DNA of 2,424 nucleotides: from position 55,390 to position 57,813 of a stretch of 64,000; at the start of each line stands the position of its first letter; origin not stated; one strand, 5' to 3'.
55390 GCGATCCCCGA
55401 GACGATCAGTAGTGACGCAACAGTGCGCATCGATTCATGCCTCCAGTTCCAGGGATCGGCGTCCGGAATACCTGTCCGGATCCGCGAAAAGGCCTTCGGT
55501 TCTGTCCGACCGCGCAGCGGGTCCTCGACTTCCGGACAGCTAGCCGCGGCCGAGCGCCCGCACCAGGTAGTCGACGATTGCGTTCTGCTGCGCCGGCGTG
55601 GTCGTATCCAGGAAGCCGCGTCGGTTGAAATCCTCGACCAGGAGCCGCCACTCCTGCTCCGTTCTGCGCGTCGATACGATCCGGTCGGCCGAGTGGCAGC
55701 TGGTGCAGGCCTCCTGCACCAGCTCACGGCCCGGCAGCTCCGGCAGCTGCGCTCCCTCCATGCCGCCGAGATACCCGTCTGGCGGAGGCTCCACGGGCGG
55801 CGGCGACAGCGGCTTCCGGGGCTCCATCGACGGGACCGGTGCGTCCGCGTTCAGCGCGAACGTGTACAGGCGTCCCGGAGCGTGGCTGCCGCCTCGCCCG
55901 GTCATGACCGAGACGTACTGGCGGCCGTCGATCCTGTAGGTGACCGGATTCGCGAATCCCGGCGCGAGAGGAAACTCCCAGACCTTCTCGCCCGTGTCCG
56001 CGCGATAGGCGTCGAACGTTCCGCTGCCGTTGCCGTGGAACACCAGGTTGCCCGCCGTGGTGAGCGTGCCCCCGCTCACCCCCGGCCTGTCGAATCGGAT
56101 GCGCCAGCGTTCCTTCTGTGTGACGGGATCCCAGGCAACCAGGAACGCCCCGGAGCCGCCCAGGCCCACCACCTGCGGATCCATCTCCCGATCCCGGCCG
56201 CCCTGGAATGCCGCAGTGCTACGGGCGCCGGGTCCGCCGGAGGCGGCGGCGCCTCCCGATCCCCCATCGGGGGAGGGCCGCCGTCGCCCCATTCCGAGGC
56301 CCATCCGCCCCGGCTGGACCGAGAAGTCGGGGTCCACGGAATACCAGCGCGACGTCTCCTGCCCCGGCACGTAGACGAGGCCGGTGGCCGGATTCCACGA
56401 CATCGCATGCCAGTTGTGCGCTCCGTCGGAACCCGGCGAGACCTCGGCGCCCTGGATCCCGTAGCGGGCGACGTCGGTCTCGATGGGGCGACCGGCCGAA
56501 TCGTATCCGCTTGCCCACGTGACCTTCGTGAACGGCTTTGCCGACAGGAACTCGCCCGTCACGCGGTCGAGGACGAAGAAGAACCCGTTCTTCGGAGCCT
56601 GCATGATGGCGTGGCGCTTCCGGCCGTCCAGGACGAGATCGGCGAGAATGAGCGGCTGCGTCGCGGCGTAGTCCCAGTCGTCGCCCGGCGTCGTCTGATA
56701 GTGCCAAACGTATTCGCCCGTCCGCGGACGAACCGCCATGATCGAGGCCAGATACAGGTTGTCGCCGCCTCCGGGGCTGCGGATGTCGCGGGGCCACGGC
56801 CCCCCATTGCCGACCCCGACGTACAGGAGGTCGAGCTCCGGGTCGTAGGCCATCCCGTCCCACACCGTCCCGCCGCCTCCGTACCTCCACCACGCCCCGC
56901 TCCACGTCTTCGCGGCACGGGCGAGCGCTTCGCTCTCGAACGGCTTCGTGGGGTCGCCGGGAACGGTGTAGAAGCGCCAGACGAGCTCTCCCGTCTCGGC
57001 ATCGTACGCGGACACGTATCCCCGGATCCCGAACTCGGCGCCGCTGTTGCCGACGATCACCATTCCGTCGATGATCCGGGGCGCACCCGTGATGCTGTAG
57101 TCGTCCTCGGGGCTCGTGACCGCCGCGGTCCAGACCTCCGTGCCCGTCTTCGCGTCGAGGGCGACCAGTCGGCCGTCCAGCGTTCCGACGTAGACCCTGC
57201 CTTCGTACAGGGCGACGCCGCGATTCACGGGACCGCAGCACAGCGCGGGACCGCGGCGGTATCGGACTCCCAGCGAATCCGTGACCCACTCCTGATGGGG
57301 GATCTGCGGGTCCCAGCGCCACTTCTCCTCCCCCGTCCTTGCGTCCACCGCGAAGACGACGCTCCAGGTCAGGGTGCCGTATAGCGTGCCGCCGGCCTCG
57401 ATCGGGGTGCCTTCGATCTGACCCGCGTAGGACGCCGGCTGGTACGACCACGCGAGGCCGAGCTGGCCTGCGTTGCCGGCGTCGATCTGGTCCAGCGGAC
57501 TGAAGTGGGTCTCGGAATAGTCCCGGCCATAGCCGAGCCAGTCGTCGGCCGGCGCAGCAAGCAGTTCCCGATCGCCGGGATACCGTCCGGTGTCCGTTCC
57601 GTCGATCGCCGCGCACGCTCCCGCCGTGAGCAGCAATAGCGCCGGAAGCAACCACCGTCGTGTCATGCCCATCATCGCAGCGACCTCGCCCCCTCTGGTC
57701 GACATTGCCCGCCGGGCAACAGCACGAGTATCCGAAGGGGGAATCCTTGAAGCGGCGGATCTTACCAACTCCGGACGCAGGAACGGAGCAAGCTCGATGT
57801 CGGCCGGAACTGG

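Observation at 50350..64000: Hexuronate pathway headed by an exported PQQ-cytochrome dehydrogenase and amidohydrolase, linked to nagB, ROK and ECF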

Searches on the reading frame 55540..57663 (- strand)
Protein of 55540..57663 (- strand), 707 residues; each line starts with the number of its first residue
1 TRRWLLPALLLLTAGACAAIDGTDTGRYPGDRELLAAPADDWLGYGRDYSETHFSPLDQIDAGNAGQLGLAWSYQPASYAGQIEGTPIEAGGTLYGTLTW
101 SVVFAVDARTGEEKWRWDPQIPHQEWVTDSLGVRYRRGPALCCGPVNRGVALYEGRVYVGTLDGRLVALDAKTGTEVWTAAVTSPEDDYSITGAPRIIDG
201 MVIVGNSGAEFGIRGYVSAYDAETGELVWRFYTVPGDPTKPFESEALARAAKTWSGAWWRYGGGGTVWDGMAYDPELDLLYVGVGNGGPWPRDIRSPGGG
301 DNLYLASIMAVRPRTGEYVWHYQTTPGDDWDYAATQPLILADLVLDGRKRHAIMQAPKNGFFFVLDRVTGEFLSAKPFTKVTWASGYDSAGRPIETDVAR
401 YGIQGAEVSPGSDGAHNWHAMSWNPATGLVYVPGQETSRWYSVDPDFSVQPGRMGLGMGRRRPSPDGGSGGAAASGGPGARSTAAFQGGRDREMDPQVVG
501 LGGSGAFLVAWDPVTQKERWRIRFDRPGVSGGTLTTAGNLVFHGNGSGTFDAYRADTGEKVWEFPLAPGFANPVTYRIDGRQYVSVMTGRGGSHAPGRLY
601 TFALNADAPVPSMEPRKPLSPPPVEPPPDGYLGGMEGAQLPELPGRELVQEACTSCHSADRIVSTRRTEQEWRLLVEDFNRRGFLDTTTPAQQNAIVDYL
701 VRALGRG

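Call 4: search_protein_families(library=pfam, proteins=[window:55540-57663:-])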
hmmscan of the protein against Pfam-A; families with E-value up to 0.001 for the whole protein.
window:55540-57663:- (707 aa): 4 families
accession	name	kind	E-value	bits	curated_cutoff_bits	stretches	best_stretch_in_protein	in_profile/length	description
PF01011.28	PQQ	-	3.4e-80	270.9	26.7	2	42-372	1-334/595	Glucose/ethanol/alcohol dehydrogenase, beta-propeller domain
PF13360.13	PQQ_2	-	5e-25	88.9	27.6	2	102-268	4-122/233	Outer membrane protein assembly factor BamB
PF13570.13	Beta-prop_ACSF4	-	6.1e-10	39.4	133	1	155-231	62-129/329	Beta-alanine-activating enzyme, beta-propeller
PF09098.15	Dehyd-heme_bind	-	0.00019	21.5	25.2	1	646-677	94-124/167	Quinohemoprotein amine dehydrogenase A, alpha subunit, haem binding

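Call 5: search_protein_families(library=ncbifam, proteins=[window:55540-57663:-])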
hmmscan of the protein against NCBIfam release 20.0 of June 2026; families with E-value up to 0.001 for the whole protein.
window:55540-57663:- (707 aa): 7 families
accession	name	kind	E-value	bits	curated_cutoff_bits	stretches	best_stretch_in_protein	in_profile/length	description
TIGR03075.1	PQQ_enz_alc_DH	subfamily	2.2e-165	551.3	480.05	1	39-592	18-530/530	PQQ-dependent dehydrogenase, methanol/ethanol family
TIGR04528.1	acido_non_PQQ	subfamily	9.8e-113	377.5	650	2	38-445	2-383/493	acido-empty-quinoprotein group A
TIGR03074.1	PQQ_membr_DH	subfamily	1.8e-60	204.7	832.65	2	36-374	151-502/783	membrane-bound PQQ-dependent dehydrogenase, glucose/quinate/shikimate family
TIGR03300.1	assembly_YfgL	equivalog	1.7e-19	69.8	285.2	1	71-232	43-172/377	outer membrane protein assembly factor BamB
NF008351.0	PRK11138.1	equivalog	9.3e-15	54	423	1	86-231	64-186/394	outer membrane protein assembly factor BamB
TIGR03908.1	QH_alpha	equivalog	6e-06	25.1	274.35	1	646-677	98-129/510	quinohemoprotein amine dehydrogenase subunit alpha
NF052246.1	SorB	equivalog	2.8e-05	24.1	93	1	636-702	11-78/80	SorB family sulfite dehydrogenase c-type cytochrome subunit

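Call 25: search_solved_structures(query=window:55540-57651:-, max_evalue=1e-20)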
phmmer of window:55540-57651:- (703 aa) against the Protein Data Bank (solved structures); distinct sequences matched with E-value up to 1e-20: 26.
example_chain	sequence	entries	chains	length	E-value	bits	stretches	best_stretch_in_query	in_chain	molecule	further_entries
1kv9_A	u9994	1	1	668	2.1e-175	588.1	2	35-438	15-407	TYPE II QUINOHEMOPROTEIN ALCOHOL DEHYDROGENASE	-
1kb0_A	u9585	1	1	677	7.3e-170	569.8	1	30-608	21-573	quinohemoprotein alcohol dehydrogenase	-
1yiq_A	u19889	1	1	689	1e-157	529.7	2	35-464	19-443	Quinohemoprotein alcohol dehydrogenase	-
8gy2_A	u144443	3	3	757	6.2e-134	451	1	10-438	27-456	Alcohol dehydrogenase (quinone), dehydrogenase subunit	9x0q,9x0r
6zcw_A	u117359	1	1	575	3.3e-97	329.5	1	47-433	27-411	Quinoprotein ethanol dehydrogenase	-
6zcv_A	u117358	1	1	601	3.7e-97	329.4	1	45-433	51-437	Quinoprotein ethanol dehydrogenase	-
4mae_A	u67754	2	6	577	7.9e-84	285.3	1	36-434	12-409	Methanol dehydrogenase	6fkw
1flg_A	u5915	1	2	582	4.4e-73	249.8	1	36-457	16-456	PROTEIN (QUINOPROTEIN ETHANOL DEHYDROGENASE)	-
6dam_A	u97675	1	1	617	4.7e-73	249.7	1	27-437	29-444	Lanthanide-dependent methanol dehydrogenase XoxF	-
6oc5_A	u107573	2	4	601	2.4e-71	244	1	31-453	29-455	Lanthanide-dependent methanol dehydrogenase XoxF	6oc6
7o6z_A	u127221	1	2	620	2.6e-69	237.3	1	5-420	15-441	Methanol dehydrogenase (Cytochrome c) subunit 1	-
1lrw_A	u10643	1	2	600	6.3e-68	232.7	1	30-424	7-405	methanol dehydrogenase subunit 1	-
4tqo_B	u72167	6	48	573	1.1e-67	231.9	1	34-427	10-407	Methanol dehydrogenase protein, large subunit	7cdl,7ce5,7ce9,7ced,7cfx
2d0v_A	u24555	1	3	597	4.7e-67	229.8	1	34-427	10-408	methanol dehydrogenase large subunit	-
5xm3_A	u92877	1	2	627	1.6e-66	228.1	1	31-428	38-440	Glucose dehydrogenase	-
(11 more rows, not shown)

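Call 28: find_homologous_proteins(query=window:55540-57651:-)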
Query window:55540-57651:- (703 aa): 8000 proteins with E <= 0.001 among 8000 candidates; the best 120 are listed.
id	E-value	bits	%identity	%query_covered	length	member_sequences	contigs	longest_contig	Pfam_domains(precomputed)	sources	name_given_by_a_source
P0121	0.0e+0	1642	100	100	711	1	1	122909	PF01011.29,PF13360.14,PF13570.14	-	-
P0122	0.0e+0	1227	76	97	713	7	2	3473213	PF01011.29,PF13360.14,PF13570.14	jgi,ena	jgi:quinohemoprotein ethanol dehydrogenase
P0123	0.0e+0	1221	73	100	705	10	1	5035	PF01011.29,PF13360.14,PF13570.14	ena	-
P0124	0.0e+0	1204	74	97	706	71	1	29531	PF01011.29,PF13360.14,PF13570.14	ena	-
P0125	0.0e+0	1202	73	99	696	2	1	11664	PF01011.29,PF13360.14,PF13570.14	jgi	jgi:quinohemoprotein ethanol dehydrogenase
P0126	0.0e+0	1200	73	99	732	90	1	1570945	PF01011.29,PF13360.14,PF13570.14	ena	-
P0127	0.0e+0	1181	73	97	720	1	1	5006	PF01011.29,PF13360.14,PF13570.14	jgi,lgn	-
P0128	0.0e+0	1120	69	97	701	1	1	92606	PF01011.29,PF13360.14,PF13570.14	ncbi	ncbi:MAG: PQQ-dependent dehydrogenase, methanol/ethanol family [Gemmatimonadota bacterium]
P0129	0.0e+0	1037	71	88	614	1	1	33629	PF01011.29,PF13360.14,PF13570.14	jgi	jgi:quinohemoprotein ethanol dehydrogenase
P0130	0.0e+0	1017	63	97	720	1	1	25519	PF01011.29,PF13360.14,PF13570.14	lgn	-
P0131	2.6e-298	1010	65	96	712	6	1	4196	PF01011.29,PF13360.14,PF09098.16,PF13570.14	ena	-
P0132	4.9e-289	979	61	100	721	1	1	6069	PF01011.29,PF13360.14,PF13570.14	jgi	jgi:quinohemoprotein ethanol dehydrogenase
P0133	1.5e-287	974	61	99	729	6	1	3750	PF01011.29,PF13360.14,PF13570.14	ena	-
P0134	2.5e-283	960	62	100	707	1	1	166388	PF01011.29,PF13360.14,PF13570.14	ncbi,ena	-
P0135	3.2e-282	956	75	77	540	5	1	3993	PF01011.29,PF13360.14,PF13570.14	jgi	jgi:PQQ-dependent dehydrogenase (methanol/ethanol family)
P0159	8.0e-264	895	59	94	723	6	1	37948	PF01011.29,PF13360.14,PF13570.14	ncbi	ncbi:PQQ-dependent dehydrogenase, methanol/ethanol family [Luteitalea sp.]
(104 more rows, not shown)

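Call 29: find_encoding_contigs(protein=P0122, flank=10000, max_places=1)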
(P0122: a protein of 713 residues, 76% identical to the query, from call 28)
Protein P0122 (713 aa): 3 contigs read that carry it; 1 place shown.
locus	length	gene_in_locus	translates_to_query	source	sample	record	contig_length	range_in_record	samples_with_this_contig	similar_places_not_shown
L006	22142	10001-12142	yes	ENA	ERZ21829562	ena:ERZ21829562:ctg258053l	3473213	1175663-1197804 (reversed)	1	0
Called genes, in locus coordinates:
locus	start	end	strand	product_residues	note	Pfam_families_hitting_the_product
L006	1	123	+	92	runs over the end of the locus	PF00872:Transposase_mut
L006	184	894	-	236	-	PF00589:Phage_integrase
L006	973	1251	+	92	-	PF01527:HTH_Tnp_1, PF13384:HTH_23 (weak)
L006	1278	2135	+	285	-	PF13276:HTH_21, PF00665:rve, PF13683:rve_3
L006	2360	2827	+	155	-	PF00145:DNA_methylase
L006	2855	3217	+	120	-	PF01527:HTH_Tnp_1, PF13518:HTH_28 (weak)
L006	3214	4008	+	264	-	PF13276:HTH_21, PF00665:rve, PF13683:rve_3, PF13333:rve_2 (weak)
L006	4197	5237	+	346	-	PF02796:HTH_7 (faint), PF13384:HTH_23, PF13518:HTH_28 (weak), PF13551:HTH_29 (weak), PF00665:rve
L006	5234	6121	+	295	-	PF01695:IstB_IS21, PF13481:AAA_25 (weak)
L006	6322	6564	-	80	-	-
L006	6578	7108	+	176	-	-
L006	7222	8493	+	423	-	PF01408:GFO_IDH_MocA, PF22725:GFO_IDH_MocA_C3 (faint)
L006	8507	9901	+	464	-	PF00202:Aminotran_3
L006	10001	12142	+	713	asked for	PF01011:PQQ, PF13570:Beta-prop_ACSF4 (faint), PF13360:PQQ_2, PF01011:PQQ, PF13360:PQQ_2 (weak)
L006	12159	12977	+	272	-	PF00106:adh_short, PF08659:KR, PF13561:adh_short_C2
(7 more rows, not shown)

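Call 30: find_encoding_contigs(protein=P0134, flank=10000, max_places=1)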
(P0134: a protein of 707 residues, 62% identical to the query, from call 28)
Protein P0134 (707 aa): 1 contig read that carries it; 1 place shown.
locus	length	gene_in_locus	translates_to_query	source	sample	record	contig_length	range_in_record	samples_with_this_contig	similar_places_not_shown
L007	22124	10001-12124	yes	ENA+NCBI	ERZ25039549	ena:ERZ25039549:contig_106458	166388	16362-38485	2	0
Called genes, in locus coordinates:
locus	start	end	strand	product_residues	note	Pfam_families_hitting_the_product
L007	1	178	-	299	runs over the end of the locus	PF03631:Virul_fac_BrkB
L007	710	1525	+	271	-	PF02558:ApbA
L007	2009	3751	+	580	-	PF12704:MacB_PCD, PF02687:FtsX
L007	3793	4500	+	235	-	PF02687:FtsX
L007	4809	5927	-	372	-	PF00266:Aminotran_5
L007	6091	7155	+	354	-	PF01435:Peptidase_M48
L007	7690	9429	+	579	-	-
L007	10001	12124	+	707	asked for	PF01011:PQQ, PF13570:Beta-prop_ACSF4 (faint), PF13360:PQQ_2, PF01011:PQQ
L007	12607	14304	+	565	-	PF02321:OEP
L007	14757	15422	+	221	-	PF00413:Peptidase_M10 (weak)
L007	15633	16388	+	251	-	PF09859:Oxygenase-NA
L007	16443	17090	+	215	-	PF13532:2OG-FeII_Oxy_2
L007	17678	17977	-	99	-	-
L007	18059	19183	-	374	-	PF02012:BNR (faint), PF15902:Sortilin-Vps10 (faint)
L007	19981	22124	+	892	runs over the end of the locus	PF03372:Exo_endo_phos (weak), PF05901:Excalibur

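Call 31: find_encoding_contigs(protein=P0159, flank=10000, max_places=1)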
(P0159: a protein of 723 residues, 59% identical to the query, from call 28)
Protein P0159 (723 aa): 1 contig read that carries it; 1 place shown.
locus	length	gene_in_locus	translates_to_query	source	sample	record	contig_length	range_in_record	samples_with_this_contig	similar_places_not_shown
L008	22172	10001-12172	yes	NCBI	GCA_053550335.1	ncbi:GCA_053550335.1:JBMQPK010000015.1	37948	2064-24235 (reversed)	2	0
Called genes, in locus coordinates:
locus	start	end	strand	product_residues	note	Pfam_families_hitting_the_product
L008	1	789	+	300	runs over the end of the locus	-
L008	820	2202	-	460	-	PF01408:GFO_IDH_MocA, PF22725:GFO_IDH_MocA_C3 (faint), PF19051:GFO_IDH_MocA_C2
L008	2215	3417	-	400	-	PF01408:GFO_IDH_MocA (weak), PF02894:GFO_IDH_MocA_C (weak), PF22725:GFO_IDH_MocA_C3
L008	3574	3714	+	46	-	-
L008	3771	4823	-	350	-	PF08450:SGL (faint)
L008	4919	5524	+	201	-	PF13419:HAD_2, PF00702:Hydrolase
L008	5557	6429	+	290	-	PF20138:DUF6528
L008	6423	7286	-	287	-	PF00561:Abhydrolase_1, PF12697:Abhydrolase_6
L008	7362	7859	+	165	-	PF12802:MarR_2, PF01047:MarR (weak)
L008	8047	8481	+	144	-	PF00571:CBS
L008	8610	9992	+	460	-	PF04909:Amidohydro_2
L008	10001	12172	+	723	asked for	PF01011:PQQ, PF13570:Beta-prop_ACSF4 (faint), PF13360:PQQ_2, PF01011:PQQ, PF13360:PQQ_2 (weak)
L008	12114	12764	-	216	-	PF00989:PAS, PF08448:PAS_4, PF13426:PAS_9, PF08447:PAS_3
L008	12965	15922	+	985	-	PF13620:CarboxypepD_reg, PF25183:OMP_b-brl_4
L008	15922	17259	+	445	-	PF13520:AA_permease_2, PF00324:AA_permease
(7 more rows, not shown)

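Call 57: search_solved_structures(query=window:55540-57651:-, max_evalue=1e-150, show_alignments=2)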
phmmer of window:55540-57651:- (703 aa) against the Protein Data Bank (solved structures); distinct sequences matched with E-value up to 1e-150: 3.
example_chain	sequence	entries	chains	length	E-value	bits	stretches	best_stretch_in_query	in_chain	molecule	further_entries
1kv9_A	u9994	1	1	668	2.1e-175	588.1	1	35-438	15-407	TYPE II QUINOHEMOPROTEIN ALCOHOL DEHYDROGENASE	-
1kb0_A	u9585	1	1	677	7.3e-170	569.8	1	30-608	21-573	quinohemoprotein alcohol dehydrogenase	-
1yiq_A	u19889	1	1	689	1e-157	529.7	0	35-464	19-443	Quinohemoprotein alcohol dehydrogenase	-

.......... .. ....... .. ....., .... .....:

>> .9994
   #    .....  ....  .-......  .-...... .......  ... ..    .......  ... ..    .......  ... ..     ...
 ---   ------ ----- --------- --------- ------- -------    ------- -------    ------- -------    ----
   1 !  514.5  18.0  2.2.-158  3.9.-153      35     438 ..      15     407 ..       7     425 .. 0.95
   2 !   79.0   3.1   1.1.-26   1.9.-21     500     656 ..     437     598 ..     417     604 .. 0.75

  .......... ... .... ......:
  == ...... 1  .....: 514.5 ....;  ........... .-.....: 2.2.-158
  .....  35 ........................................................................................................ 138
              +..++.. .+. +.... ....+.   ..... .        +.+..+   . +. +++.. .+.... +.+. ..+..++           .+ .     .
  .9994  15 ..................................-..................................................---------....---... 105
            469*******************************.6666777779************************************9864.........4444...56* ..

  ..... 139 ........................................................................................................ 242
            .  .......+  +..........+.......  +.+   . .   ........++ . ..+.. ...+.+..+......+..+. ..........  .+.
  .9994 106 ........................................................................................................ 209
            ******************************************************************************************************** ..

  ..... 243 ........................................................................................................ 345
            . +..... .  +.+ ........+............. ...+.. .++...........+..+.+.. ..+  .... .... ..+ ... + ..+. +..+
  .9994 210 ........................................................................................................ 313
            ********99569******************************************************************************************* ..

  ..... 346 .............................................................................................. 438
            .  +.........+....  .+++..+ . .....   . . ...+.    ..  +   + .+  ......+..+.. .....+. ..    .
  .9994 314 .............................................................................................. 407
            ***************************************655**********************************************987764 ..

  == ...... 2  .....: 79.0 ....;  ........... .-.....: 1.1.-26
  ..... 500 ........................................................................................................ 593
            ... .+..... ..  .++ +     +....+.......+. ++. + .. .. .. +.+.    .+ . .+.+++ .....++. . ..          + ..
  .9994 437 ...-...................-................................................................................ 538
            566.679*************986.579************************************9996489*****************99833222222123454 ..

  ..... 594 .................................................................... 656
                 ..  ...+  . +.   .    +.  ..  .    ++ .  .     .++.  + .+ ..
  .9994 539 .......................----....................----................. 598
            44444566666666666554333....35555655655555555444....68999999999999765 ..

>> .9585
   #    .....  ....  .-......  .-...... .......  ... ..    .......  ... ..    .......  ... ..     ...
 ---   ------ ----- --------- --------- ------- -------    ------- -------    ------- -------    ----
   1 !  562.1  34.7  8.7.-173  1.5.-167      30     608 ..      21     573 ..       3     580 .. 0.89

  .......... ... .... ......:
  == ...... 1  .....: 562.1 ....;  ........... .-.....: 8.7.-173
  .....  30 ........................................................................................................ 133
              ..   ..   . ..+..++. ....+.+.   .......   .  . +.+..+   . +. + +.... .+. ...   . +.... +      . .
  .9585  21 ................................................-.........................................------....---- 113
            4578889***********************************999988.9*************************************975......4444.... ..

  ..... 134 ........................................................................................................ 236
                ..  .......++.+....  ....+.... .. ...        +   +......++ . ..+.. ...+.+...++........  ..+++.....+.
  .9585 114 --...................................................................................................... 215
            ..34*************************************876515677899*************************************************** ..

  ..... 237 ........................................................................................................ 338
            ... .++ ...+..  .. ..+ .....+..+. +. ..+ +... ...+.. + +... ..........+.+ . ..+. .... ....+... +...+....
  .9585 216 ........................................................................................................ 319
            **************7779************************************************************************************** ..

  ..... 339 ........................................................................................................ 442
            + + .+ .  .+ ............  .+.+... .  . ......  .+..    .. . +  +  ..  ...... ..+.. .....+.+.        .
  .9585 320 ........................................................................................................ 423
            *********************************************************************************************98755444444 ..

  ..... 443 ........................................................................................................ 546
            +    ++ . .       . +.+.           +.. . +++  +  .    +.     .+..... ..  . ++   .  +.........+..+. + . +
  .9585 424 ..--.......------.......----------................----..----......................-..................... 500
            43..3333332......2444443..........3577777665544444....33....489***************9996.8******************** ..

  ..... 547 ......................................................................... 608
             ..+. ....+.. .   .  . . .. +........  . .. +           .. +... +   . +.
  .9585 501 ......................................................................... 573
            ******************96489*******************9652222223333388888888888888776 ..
